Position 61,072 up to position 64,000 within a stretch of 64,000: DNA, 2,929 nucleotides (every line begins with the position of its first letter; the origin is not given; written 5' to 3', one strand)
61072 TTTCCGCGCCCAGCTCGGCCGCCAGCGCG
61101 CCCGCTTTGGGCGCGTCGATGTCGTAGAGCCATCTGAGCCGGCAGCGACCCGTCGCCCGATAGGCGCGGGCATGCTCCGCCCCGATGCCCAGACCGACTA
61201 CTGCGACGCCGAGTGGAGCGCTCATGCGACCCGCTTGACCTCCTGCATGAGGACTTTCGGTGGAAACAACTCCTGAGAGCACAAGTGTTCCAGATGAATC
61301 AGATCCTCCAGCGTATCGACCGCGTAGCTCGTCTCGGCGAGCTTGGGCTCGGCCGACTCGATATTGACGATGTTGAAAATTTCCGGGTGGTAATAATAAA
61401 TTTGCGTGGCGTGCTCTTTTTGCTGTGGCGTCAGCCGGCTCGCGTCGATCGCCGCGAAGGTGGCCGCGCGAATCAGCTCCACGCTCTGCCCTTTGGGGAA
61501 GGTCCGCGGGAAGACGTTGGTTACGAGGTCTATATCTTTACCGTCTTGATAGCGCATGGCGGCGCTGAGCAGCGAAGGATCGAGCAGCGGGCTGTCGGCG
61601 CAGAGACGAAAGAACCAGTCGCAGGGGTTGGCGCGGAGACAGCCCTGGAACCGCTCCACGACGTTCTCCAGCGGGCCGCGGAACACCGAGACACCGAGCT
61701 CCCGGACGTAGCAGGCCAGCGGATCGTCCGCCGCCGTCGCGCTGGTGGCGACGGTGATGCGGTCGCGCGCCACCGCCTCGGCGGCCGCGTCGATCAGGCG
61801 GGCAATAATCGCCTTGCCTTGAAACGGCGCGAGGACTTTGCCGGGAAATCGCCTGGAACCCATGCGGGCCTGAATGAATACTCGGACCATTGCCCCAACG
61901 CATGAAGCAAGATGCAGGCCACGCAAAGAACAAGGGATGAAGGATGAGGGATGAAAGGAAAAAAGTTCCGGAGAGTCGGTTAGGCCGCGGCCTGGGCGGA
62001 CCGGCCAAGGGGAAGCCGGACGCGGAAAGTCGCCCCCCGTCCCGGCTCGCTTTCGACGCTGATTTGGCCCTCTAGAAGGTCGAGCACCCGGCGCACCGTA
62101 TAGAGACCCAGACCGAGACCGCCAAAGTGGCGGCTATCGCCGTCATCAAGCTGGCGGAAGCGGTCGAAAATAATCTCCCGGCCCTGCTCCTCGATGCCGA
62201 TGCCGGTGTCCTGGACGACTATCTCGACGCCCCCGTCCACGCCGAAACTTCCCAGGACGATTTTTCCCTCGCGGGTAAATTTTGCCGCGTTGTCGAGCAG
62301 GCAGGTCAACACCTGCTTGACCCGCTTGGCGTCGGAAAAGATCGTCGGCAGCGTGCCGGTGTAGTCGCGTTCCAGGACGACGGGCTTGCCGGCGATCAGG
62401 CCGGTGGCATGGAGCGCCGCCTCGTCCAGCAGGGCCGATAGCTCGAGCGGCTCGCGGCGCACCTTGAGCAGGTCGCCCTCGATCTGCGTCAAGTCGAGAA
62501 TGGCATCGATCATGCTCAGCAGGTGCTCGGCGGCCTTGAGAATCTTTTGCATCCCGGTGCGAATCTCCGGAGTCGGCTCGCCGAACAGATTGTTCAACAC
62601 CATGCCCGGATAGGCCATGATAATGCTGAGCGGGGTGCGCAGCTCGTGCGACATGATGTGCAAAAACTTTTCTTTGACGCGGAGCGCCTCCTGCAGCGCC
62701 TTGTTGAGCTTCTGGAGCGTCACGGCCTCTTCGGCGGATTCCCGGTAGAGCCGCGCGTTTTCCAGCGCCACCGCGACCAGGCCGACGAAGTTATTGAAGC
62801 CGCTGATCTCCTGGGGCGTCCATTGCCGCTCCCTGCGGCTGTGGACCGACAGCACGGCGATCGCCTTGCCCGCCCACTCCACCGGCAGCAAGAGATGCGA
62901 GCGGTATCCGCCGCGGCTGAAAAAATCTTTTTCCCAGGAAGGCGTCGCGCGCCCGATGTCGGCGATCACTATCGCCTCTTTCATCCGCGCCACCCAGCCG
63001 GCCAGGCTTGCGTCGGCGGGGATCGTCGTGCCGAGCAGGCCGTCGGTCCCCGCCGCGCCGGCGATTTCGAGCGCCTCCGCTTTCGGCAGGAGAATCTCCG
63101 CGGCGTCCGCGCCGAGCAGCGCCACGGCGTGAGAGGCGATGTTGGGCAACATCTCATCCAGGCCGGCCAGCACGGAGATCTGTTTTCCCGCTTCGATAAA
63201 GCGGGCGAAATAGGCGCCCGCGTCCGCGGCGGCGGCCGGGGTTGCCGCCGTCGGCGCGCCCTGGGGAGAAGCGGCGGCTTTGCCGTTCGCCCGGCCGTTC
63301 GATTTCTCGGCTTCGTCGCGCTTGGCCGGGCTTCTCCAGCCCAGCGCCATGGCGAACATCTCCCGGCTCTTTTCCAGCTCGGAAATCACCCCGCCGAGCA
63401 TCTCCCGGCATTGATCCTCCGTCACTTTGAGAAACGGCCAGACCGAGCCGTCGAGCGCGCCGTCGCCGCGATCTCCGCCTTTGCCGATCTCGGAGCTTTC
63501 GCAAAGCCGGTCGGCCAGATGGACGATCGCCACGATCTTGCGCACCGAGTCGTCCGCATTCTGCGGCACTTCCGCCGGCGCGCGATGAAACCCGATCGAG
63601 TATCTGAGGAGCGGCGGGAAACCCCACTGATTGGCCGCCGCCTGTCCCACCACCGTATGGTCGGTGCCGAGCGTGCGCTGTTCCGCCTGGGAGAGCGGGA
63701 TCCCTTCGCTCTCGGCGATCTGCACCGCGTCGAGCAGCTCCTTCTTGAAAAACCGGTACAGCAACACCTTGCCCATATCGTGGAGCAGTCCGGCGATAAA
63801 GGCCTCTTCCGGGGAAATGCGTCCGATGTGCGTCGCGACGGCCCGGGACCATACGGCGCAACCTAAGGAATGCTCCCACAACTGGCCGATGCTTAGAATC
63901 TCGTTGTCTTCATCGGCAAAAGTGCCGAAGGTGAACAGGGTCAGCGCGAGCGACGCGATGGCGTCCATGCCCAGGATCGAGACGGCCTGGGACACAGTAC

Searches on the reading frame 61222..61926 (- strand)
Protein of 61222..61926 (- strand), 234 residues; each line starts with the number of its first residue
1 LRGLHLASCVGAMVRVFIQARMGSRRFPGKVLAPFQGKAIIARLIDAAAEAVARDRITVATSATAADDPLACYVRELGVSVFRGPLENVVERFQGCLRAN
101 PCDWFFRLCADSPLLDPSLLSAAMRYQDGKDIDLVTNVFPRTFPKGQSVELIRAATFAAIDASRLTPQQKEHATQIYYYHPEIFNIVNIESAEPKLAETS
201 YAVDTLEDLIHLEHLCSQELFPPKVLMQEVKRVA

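Call 62: search_protein_families(library=pfam, proteins=[window:61222-61926:-], max_evalue=0.0001)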
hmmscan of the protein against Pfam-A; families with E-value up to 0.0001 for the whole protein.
window:61222-61926:- (234 aa): 2 families
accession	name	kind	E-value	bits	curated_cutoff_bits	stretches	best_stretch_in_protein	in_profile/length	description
PF02348.25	CTP_transf_3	-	4.8e-20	72.7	22.6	1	17-185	3-181/217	Cytidylyltransferase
PF12804.13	NTP_transf_3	-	2.6e-09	37.9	27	1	21-163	11-144/160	MobA-like NTP transferase domain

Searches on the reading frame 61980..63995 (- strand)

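Call 62: search_protein_families(library=pfam, proteins=[window:61980-63995:-], max_evalue=0.0001)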
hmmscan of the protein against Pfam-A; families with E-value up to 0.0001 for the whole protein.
window:61980-63995:- (671 aa): 7 families
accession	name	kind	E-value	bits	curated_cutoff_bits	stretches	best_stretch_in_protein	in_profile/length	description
PF08668.18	HDOD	-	7.9e-38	130.4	22.9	1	1-140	57-196/196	HDOD domain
PF02518.31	HATPase_c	-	5.2e-25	88.5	26.4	1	555-664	2-110/111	Histidine kinase-, DNA gyrase B-, and HSP90-like ATPase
PF13185.12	GAF_2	-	1.1e-12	48.7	28.6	1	278-412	3-136/136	GAF domain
PF01590.32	GAF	-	7.5e-12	46.4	22.4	1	279-411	2-133/133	GAF domain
PF00512.31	HisKA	-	1.5e-11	44.6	26.9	1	441-506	2-64/66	His Kinase A (phospho-acceptor) domain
PF01966.28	HD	-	4e-08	34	22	1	40-164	2-113/116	HD domain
PF13492.12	GAF_3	-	3.3e-07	31.2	27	1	279-413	2-129/129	GAF domain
